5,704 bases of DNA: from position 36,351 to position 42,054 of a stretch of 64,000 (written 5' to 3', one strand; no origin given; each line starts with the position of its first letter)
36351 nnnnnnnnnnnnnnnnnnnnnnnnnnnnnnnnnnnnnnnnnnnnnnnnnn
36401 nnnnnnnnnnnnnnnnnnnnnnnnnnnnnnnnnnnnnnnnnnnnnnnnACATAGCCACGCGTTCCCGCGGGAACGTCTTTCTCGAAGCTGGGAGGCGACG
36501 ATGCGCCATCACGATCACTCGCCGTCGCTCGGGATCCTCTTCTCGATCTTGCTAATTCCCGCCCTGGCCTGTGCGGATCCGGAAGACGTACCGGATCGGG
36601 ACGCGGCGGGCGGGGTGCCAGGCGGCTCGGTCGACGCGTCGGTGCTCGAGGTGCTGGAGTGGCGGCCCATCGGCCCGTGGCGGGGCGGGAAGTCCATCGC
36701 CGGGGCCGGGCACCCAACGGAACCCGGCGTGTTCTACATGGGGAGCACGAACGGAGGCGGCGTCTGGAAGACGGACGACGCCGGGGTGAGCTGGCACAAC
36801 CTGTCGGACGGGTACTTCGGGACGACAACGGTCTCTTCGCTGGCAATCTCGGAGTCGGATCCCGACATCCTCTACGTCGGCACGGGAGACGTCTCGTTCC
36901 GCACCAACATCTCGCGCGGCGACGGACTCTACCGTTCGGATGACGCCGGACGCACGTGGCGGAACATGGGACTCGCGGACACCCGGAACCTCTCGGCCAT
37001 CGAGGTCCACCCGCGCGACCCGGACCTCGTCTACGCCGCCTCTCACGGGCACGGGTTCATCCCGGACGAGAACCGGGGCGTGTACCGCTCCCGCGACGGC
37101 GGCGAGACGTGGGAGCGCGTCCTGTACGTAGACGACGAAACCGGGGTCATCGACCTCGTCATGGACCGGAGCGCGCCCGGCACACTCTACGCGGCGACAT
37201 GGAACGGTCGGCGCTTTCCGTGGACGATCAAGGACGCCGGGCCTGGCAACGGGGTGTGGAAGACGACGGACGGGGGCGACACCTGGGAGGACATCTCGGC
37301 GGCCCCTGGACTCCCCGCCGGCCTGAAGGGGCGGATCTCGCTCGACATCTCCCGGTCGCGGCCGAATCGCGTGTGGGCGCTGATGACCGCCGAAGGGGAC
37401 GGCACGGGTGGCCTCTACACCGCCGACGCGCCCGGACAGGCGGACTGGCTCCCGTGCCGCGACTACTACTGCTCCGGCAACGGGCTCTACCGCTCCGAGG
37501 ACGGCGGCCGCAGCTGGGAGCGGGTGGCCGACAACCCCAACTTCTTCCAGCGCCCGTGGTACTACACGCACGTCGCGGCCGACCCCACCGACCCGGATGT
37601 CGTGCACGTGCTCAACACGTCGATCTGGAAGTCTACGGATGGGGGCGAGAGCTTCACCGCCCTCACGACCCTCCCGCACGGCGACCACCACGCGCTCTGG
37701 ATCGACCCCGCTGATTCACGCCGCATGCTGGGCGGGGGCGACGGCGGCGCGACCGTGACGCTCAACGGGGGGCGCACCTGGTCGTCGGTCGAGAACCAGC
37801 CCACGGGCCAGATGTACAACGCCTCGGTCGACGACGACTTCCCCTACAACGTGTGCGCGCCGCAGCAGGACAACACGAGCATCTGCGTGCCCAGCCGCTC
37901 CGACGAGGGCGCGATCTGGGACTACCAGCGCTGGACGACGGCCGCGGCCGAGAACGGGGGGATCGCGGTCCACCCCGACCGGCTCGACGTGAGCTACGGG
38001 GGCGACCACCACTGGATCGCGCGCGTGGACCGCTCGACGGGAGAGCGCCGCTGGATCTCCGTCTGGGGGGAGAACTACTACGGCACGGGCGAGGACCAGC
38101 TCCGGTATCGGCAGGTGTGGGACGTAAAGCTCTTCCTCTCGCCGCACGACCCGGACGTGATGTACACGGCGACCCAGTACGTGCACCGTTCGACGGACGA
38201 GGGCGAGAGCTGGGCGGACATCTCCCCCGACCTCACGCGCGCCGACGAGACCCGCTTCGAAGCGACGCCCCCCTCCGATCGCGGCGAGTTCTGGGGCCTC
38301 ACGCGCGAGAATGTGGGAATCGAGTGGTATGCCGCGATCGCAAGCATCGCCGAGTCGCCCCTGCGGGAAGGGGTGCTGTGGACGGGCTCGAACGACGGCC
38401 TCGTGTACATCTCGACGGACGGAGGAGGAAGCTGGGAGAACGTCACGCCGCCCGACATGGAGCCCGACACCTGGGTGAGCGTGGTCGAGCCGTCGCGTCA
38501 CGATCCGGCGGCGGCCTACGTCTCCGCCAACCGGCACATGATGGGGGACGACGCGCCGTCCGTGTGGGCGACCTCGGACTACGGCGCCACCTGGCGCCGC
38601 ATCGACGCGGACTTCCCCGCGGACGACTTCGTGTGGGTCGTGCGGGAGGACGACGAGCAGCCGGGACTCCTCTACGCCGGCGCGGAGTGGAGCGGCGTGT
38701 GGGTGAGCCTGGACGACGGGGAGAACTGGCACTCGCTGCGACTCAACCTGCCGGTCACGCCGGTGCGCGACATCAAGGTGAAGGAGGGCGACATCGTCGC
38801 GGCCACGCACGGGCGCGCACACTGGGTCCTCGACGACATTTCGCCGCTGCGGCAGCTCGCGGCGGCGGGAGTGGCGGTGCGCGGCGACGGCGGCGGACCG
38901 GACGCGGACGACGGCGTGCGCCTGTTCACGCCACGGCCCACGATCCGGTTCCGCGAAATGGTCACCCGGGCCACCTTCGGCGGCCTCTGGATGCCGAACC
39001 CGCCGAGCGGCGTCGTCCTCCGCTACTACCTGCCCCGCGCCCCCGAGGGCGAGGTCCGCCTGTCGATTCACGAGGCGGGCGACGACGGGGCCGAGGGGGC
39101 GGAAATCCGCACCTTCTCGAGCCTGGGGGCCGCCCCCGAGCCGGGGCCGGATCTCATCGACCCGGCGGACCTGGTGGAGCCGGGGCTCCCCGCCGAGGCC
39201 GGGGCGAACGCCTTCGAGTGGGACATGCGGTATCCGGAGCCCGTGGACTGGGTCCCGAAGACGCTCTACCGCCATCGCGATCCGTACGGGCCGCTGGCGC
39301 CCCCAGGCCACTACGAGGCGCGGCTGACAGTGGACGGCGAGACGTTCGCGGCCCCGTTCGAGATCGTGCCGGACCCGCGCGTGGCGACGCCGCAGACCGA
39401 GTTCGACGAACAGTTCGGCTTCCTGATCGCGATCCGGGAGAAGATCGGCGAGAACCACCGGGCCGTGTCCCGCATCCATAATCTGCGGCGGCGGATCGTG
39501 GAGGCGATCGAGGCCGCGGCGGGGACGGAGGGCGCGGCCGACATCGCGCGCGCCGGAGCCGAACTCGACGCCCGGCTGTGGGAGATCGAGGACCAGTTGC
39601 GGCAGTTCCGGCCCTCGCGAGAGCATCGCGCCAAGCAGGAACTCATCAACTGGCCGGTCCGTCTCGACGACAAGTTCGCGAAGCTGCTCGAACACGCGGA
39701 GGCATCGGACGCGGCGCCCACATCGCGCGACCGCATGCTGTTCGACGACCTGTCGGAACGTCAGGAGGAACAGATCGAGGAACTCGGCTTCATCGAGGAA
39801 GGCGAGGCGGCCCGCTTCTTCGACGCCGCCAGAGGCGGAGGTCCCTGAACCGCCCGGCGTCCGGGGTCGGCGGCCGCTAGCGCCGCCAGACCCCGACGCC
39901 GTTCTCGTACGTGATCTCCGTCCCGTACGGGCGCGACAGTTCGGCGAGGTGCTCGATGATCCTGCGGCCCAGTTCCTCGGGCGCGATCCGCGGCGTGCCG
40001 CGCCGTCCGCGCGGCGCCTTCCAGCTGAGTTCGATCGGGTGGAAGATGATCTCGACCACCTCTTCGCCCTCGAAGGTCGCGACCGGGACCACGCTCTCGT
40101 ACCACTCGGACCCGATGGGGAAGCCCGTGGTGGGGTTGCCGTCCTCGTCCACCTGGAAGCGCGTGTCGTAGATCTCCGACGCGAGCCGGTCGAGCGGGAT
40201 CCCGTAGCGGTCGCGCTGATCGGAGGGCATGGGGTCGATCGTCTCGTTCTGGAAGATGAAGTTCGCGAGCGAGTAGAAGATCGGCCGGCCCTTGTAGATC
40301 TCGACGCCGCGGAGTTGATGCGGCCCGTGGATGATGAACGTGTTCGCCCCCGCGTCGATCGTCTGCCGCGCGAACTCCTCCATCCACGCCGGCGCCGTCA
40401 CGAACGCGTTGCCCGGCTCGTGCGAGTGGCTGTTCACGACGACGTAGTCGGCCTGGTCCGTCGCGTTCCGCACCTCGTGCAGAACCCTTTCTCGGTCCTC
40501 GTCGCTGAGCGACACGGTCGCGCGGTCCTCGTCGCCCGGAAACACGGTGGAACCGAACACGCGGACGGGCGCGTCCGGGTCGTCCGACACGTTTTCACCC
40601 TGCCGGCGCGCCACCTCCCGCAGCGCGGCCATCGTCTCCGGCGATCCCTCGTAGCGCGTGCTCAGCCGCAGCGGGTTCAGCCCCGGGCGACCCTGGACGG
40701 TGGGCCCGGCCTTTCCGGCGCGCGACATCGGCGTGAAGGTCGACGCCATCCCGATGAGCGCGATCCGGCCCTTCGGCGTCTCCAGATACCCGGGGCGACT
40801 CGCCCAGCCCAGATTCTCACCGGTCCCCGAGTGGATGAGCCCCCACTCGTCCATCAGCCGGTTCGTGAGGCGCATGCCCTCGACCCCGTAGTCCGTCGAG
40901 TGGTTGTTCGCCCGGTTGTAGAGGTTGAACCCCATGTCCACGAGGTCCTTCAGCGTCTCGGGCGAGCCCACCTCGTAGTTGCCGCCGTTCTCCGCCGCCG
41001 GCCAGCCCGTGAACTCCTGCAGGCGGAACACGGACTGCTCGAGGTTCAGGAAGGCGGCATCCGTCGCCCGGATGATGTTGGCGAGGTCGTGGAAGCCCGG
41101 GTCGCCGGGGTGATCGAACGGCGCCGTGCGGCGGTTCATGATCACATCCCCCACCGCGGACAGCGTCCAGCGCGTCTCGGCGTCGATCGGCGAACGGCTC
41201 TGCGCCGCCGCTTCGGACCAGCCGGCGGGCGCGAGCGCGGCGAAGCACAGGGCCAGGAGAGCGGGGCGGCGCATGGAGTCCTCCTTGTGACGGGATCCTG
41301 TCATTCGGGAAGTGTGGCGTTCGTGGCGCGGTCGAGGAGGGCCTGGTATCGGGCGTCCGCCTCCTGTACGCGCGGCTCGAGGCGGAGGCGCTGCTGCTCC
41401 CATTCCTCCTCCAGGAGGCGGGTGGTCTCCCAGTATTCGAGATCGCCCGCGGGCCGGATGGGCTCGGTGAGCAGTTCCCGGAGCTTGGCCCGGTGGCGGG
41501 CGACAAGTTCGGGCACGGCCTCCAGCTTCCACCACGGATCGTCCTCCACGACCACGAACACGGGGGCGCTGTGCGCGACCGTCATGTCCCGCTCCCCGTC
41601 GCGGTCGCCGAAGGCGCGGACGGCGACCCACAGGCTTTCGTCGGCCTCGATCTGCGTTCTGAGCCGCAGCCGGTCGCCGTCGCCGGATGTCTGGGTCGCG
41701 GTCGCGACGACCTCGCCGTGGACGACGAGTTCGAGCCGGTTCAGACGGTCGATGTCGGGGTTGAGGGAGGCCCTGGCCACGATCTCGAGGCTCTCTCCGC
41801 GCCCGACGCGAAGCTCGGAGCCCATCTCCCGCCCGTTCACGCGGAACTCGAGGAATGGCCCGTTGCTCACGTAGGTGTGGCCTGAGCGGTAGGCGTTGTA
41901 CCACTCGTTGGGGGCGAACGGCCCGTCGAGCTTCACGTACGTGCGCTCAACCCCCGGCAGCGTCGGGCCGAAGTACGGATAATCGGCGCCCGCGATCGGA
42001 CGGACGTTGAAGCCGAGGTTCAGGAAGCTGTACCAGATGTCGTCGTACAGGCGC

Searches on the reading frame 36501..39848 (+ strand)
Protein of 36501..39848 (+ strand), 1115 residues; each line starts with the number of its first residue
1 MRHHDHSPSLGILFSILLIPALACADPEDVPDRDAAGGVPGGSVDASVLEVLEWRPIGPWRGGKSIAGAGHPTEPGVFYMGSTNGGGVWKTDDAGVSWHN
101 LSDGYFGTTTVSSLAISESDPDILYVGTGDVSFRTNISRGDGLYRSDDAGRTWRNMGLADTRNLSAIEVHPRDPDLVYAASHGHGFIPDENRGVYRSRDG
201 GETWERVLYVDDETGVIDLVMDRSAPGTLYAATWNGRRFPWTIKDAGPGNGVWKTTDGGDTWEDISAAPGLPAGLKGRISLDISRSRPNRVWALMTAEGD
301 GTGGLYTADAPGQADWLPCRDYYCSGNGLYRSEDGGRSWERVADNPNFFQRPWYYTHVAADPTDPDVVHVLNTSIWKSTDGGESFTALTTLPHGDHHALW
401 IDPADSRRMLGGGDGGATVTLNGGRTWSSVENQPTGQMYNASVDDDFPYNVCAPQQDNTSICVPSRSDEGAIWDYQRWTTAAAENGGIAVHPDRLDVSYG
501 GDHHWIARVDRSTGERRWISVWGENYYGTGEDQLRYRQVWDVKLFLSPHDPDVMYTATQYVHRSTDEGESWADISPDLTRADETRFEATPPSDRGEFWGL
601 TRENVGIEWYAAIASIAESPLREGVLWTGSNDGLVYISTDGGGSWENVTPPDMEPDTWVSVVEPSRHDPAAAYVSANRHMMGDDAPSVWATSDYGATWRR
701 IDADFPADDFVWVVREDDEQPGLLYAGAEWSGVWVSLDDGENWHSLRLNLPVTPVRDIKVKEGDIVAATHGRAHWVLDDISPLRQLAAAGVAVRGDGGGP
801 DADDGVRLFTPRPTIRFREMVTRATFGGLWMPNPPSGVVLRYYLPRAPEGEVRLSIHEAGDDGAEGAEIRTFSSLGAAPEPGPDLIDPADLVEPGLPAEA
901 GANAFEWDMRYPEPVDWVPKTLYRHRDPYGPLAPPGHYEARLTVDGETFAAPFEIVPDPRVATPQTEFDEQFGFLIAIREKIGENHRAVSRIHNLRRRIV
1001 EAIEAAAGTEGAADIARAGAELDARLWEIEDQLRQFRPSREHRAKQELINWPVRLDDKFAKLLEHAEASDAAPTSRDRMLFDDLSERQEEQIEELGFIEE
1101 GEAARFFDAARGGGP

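Call 3: search_protein_families(library=pfam, proteins=[window:36501-39848:+], max_evalue=0.01)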
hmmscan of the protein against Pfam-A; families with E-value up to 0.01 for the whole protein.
window:36501-39848:+ (1115 aa): 4 families
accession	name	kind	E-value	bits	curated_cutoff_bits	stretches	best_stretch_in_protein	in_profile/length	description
PF15902.12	Sortilin-Vps10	-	3.4e-32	112.3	33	4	635-748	3-114/446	Sortilin, neurotensin receptor 3,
PF02012.26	BNR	-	3.2e-10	38.9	27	0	195-206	1-12/12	BNR/Asp-box repeat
PF13088.12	BNR_2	-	2.9e-05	24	31.4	0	144-213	141-257/277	BNR repeat-like domain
PF24316.1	Tli3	-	0.0062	17.3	27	0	314-341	72-98/129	T6SS Tli3 immunity protein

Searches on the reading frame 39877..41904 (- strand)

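Call 47: search_protein_families(library=pfam, proteins=[window:39877-41904:-], max_evalue=0.001)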
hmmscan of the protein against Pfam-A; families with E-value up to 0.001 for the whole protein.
window:39877-41904:- (675 aa): 1 family
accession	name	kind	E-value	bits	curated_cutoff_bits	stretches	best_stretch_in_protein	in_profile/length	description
PF09587.15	PGA_cap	-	6.1e-46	157.4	27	1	247-552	1-254/255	Bacterial capsule synthesis protein PGA_cap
